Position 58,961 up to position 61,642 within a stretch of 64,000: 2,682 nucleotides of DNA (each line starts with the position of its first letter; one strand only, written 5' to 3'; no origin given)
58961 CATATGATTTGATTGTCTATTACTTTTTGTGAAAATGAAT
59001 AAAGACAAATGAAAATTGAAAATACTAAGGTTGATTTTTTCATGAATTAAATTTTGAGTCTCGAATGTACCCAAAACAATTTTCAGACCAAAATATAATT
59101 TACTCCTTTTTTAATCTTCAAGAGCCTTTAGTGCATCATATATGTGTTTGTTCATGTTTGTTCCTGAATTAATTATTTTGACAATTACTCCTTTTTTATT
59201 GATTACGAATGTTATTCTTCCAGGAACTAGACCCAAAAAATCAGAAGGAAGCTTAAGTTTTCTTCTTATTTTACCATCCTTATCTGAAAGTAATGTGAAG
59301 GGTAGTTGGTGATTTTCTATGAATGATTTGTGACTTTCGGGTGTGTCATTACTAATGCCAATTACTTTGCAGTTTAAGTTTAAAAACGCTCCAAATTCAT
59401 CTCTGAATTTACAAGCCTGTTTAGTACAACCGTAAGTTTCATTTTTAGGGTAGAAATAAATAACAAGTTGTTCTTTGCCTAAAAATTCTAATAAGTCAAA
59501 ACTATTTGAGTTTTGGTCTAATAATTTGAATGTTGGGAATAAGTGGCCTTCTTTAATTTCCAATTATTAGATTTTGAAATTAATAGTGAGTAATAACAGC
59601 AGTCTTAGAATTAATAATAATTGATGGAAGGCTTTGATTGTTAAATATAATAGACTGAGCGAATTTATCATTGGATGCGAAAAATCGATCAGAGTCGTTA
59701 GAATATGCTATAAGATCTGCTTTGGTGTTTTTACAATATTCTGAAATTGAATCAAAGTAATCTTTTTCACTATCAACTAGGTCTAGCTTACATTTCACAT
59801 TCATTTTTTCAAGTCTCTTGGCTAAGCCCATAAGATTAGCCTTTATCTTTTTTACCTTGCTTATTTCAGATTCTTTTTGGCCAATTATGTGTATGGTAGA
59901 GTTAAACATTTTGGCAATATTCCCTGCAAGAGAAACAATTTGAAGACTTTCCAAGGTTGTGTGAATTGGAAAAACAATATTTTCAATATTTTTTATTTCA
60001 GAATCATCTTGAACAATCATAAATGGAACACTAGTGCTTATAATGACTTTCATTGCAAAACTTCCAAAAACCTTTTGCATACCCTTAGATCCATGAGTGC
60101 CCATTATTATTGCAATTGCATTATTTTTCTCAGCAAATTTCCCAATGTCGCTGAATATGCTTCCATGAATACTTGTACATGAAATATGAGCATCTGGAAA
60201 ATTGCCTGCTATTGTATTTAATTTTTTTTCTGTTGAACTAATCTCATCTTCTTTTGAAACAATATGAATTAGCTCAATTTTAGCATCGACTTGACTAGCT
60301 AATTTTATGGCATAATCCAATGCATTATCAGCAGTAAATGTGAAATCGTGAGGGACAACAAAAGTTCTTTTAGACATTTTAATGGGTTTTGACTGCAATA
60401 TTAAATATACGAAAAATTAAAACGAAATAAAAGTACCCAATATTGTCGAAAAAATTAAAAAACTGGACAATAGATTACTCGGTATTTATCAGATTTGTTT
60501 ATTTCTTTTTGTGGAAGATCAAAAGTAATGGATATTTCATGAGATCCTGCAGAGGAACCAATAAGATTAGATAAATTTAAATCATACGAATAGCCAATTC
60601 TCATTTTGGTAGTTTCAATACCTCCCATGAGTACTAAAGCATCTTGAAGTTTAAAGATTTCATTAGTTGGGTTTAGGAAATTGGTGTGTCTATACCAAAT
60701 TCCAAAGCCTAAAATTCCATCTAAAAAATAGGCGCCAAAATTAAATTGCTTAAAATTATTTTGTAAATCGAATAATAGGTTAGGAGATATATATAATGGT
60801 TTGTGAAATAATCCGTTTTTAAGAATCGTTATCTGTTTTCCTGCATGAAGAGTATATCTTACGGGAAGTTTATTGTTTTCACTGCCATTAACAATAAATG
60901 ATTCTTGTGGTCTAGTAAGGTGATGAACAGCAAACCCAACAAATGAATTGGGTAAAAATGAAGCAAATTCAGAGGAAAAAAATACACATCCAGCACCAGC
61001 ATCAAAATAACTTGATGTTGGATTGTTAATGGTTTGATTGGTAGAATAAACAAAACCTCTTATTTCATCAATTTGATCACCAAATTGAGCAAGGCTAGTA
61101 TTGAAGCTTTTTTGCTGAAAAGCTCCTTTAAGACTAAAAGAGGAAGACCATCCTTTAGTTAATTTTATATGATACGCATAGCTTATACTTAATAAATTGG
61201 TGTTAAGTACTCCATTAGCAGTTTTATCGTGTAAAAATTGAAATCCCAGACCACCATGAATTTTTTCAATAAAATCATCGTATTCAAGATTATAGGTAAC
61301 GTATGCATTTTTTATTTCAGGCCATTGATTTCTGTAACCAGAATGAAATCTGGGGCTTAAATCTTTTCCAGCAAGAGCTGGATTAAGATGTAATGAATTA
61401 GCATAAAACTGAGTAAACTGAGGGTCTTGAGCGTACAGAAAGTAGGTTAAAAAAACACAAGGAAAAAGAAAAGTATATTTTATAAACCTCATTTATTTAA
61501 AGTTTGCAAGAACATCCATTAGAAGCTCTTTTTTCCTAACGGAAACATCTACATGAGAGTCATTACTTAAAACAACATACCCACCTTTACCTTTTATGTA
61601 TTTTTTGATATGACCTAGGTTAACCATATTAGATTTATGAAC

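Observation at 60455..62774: Mini type-B-CTD protein + orphan LytTR regulator + PorP/SprF: a possible T9SS-coupled autoinduction or signalling module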

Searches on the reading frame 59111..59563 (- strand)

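Call 3: search_protein_families(library=pfam, proteins=[window:59111-59563:-], max_evalue=0.01)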
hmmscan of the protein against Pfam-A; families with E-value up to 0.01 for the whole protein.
window:59111-59563:- (150 aa): 3 families
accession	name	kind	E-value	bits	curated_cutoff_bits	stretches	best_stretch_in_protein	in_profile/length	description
PF00578.27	AhpC-TSA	-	8.3e-32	110.2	26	1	6-129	2-123/124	AhpC/TSA family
PF08534.16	Redoxin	-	1.4e-16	61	26.6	1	4-137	1-138/148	Redoxin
PF13911.12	AhpC-TSA_2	-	4.6e-05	24.2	27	1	56-122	5-72/114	AhpC/TSA antioxidant enzyme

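Call 4: search_protein_families(library=ncbifam, proteins=[window:59111-59563:-], max_evalue=0.01)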
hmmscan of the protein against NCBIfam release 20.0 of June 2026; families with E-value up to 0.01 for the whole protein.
window:59111-59563:- (150 aa): 12 families
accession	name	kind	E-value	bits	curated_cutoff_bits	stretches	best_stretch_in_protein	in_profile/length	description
NF006960.0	PRK09437.1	equivalog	2.4e-29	102.3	140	1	3-140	4-145/156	thioredoxin-dependent thiol peroxidase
NF053650.1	PerredPrxQDein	equivalog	3.7e-25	88.6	260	1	9-132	1-127/148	thioredoxin-dependent peroxiredoxin PrxQ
TIGR03137.1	AhpC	equivalog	3.4e-09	36.7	272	1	29-137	31-141/187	alkyl hydroperoxide reductase subunit C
NF009668.0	PRK13189.1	equivalog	9.1e-09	34.9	211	1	8-144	15-156/224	peroxiredoxin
NF010122.0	PRK13599.1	equivalog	1e-08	34.9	456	1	27-148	31-157/220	peroxiredoxin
NF040737.1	peroxi_PrxU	equivalog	1.9e-08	34.3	270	1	9-129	42-170/233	thioredoxin-dependent peroxiredoxin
NF002854.0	PRK03147.1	subfamily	3e-08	33.7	170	1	3-147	36-171/176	thiol-disulfide oxidoreductase ResA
NF009670.0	PRK13191.1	equivalog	3.3e-08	33.3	374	1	29-148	32-157/215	putative peroxiredoxin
NF009669.0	PRK13190.1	equivalog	1.9e-07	30.5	261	1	3-145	3-148/203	putative peroxiredoxin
NF040769.1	SelL_rel_redox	subfamily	2.3e-05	24.1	120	1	9-107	3-102/173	SelL-related redox protein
NF001808.0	PRK00522.1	equivalog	2.8e-05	23.6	123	1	3-88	18-100/167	thiol peroxidase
NF045827.1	perox_SUH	exception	0.0045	16.4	298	0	3-128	18-144/178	thiol peroxidase Prx-SUH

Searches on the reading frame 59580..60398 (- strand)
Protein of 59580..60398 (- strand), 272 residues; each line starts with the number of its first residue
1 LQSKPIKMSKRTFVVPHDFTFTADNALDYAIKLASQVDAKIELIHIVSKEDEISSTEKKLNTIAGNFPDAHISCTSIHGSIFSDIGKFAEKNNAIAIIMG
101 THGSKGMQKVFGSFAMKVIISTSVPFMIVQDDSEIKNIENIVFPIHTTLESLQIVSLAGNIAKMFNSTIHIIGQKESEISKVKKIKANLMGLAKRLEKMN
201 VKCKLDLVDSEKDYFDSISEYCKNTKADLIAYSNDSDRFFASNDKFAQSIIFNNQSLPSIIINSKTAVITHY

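Call 3: search_protein_families(library=pfam, proteins=[window:59580-60398:-], max_evalue=0.01)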
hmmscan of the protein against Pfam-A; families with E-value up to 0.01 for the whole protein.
window:59580-60398:- (272 aa): 3 families
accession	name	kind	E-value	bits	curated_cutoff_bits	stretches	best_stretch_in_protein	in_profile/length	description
PF00582.32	Usp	-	1e-16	62.2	24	2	64-129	74-140/141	Universal stress protein family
PF21554.2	CCC_C_2nd_pro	-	0.0018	18.7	27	0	24-64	27-67/132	Prokaryotic cation-chloride cotransporter, C-terminal domain, 2nd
PF13588.12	HSDR_N_2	-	0.002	18.6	25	0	198-244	51-97/110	Type I restriction enzyme R protein N terminus (HSDR_N)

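Call 4: search_protein_families(library=ncbifam, proteins=[window:59580-60398:-], max_evalue=0.01)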
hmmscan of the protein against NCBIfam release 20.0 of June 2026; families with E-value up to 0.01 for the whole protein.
window:59580-60398:- (272 aa): 1 family
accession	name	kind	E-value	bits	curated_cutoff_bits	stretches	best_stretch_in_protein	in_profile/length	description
NF007512.0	PRK10116.1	equivalog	6.7e-05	23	167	0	213-252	77-128/142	universal stress protein UspC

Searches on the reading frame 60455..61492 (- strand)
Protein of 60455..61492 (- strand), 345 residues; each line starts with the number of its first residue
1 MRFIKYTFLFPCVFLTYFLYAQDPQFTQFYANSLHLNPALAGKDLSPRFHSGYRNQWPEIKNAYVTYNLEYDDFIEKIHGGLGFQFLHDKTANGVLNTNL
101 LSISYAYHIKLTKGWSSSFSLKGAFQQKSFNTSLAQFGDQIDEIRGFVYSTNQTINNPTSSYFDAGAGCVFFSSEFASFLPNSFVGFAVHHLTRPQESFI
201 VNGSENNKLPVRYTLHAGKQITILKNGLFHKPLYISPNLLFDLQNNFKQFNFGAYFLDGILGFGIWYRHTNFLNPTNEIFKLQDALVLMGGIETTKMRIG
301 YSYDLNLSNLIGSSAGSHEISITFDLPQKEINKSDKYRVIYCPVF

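Call 3: search_protein_families(library=pfam, proteins=[window:60455-61492:-], max_evalue=0.01)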
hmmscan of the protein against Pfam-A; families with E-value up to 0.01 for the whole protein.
window:60455-61492:- (345 aa): 1 family
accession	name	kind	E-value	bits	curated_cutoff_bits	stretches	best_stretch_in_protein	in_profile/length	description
PF11751.14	PorP_SprF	-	1.1e-51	176.5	22.3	1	20-324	3-273/273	Type IX secretion system membrane protein PorP/SprF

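Call 4: search_protein_families(library=ncbifam, proteins=[window:60455-61492:-], max_evalue=0.01)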
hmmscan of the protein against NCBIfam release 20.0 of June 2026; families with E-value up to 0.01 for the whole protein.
window:60455-61492:- (345 aa): 1 family
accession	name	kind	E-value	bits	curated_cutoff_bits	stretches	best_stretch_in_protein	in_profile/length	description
TIGR03519.1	T9SS_PorP_fam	subfamily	2.1e-63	214.5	90.55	1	3-325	3-291/292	PorP/SprF family type IX secretion system membrane protein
